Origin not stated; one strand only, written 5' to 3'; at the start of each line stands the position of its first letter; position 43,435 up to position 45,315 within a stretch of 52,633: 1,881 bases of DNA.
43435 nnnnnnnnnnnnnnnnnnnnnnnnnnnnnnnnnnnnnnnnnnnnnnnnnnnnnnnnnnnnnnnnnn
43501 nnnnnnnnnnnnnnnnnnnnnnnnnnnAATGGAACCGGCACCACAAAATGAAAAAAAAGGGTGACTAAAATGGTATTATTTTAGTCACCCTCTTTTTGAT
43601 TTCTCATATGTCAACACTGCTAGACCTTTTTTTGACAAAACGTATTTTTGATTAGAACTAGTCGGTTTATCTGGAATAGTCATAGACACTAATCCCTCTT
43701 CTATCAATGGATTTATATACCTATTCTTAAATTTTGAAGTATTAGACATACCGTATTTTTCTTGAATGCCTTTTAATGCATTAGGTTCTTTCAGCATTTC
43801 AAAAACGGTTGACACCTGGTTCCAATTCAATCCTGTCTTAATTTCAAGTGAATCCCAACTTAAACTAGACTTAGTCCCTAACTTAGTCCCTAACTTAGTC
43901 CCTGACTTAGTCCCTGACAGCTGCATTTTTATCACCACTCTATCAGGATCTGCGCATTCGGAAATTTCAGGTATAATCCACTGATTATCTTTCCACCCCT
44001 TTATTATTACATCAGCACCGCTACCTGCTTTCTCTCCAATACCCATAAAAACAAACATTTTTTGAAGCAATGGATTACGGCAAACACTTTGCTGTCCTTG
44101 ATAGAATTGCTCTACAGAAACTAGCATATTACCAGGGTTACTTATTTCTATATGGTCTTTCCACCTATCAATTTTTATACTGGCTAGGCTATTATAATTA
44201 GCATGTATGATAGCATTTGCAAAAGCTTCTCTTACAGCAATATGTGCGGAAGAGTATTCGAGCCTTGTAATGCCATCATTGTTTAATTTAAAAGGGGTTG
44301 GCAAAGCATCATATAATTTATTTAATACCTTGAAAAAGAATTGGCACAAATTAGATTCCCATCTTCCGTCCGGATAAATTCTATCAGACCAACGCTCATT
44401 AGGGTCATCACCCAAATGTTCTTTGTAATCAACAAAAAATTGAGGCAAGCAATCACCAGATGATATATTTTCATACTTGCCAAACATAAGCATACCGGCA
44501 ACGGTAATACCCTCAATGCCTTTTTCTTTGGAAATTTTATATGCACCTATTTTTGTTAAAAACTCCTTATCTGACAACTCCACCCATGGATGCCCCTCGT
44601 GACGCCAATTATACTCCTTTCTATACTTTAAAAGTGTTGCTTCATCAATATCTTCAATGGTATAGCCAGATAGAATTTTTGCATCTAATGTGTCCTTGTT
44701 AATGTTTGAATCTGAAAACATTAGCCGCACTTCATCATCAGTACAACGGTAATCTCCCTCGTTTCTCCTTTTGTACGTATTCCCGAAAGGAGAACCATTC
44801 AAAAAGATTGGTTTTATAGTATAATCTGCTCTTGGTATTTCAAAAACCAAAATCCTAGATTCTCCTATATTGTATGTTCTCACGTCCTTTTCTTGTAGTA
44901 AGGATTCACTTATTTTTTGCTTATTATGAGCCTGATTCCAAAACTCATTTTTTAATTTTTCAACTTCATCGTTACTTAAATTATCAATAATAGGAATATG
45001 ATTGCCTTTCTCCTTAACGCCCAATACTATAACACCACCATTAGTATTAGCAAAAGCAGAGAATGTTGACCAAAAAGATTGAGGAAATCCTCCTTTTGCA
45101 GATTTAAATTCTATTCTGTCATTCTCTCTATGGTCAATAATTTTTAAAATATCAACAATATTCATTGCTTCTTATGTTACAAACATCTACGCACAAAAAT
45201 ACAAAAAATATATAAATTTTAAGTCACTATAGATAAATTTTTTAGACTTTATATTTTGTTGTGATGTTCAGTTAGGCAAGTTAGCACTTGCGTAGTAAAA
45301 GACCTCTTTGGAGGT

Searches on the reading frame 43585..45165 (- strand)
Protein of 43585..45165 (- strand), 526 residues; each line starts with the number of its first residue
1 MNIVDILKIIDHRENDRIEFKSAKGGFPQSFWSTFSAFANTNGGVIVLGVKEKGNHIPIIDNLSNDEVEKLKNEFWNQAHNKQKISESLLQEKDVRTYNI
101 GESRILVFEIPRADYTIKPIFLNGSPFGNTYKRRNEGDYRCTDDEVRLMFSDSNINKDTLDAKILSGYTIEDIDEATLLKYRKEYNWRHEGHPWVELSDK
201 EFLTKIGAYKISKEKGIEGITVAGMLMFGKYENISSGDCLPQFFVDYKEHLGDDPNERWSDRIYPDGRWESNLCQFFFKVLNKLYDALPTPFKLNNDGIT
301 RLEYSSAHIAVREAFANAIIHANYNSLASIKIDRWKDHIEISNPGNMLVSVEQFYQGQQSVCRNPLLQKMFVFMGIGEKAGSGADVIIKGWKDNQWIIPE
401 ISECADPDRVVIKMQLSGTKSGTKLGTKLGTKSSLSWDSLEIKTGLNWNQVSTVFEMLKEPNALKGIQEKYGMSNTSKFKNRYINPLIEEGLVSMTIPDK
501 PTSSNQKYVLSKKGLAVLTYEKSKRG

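Call 40: search_protein_families(library=pfam, proteins=[window:43585-45165:-], max_evalue=0.0001)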
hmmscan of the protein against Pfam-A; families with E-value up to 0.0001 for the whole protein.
window:43585-45165:- (526 aa): 3 families
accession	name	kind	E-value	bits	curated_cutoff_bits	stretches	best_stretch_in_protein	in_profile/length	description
PF04326.19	SLFN_AlbA_2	-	2.3e-15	57.6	25.3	1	14-141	1-117/118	Schlafen, AlbA_2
PF21247.3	Fic-like_C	-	2.7e-14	53.3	27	1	450-510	2-63/64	Filamentation induced by cAMP protein Fic-like, C-terminal domain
PF13749.12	HATPase_c_4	-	3.6e-13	49.8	26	1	329-405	3-82/89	Putative ATP-dependent DNA helicase recG C-terminal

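Call 77: search_protein_families(library=padloc, proteins=[window:43585-45165:-], max_evalue=0.00001)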
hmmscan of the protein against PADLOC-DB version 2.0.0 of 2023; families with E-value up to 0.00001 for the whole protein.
window:43585-45165:- (526 aa): 3 families
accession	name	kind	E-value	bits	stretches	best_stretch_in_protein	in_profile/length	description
PDLC02394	pAgo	-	3.4e-16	56.2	1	32-348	58-357/1121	-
PDLC02402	Aga_SIR2-PNTD1-PNTD2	-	1.3e-09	34.8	1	153-384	304-532/876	Class I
PDLC02418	Aga_SIR2-Kinase-PNTD1-PNTD2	-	2.9e-07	27.1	1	156-383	166-409/756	Class I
